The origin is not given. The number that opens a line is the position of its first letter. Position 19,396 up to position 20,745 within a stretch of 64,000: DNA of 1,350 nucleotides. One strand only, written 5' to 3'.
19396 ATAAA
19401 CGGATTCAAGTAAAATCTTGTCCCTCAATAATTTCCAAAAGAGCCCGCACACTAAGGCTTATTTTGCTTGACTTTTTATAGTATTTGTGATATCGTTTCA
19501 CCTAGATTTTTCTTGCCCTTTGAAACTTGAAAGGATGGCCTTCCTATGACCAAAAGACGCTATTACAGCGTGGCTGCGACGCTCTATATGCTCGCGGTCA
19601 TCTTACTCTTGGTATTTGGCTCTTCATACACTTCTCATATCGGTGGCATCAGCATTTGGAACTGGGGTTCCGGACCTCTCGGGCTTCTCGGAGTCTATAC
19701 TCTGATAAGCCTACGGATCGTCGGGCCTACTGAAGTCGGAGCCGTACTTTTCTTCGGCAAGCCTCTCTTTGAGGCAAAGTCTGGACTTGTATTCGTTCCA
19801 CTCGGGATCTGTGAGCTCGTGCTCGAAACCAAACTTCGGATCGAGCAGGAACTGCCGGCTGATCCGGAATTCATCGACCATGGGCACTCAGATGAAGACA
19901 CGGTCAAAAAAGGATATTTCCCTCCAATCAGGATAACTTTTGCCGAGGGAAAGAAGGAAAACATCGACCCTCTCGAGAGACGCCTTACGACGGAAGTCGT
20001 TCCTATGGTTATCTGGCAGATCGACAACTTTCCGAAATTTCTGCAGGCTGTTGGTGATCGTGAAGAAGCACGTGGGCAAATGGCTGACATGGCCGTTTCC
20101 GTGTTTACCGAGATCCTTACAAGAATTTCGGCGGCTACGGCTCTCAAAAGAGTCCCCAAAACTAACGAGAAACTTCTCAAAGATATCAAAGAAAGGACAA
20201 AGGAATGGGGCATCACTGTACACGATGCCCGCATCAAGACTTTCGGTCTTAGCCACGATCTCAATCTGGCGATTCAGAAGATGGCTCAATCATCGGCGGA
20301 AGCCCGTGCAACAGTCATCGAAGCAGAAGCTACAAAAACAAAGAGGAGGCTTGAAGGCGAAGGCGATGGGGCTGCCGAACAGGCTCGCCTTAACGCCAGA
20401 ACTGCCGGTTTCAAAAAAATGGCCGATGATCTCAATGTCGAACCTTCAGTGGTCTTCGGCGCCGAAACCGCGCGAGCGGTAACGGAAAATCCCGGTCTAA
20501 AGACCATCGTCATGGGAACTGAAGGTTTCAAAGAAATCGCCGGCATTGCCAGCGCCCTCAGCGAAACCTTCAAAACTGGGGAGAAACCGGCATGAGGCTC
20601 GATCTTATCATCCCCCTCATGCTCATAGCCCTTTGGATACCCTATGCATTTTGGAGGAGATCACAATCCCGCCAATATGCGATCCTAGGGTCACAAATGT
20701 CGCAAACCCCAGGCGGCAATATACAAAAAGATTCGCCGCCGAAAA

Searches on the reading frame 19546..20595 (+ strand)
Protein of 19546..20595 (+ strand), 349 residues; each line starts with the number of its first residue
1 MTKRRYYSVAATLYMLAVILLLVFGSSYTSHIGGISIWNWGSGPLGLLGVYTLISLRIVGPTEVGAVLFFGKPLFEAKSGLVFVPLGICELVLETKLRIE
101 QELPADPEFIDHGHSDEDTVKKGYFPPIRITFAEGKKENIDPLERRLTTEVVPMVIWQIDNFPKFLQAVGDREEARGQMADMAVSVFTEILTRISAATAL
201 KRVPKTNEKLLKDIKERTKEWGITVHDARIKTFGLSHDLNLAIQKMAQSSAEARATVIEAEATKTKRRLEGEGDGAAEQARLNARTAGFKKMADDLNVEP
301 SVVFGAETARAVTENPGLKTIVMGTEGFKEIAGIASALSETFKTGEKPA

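Call 92: search_protein_families(library=pfam, proteins=[window:19546-20595:+], max_evalue=0.00001)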
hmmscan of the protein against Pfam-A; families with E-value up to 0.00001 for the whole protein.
window:19546-20595:+ (349 aa): 1 family
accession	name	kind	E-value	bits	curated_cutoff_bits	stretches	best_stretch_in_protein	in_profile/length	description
PF01145.31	Band_7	-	1.3e-11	45.3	23.6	1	154-263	65-175/176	SPFH domain / Band 7 family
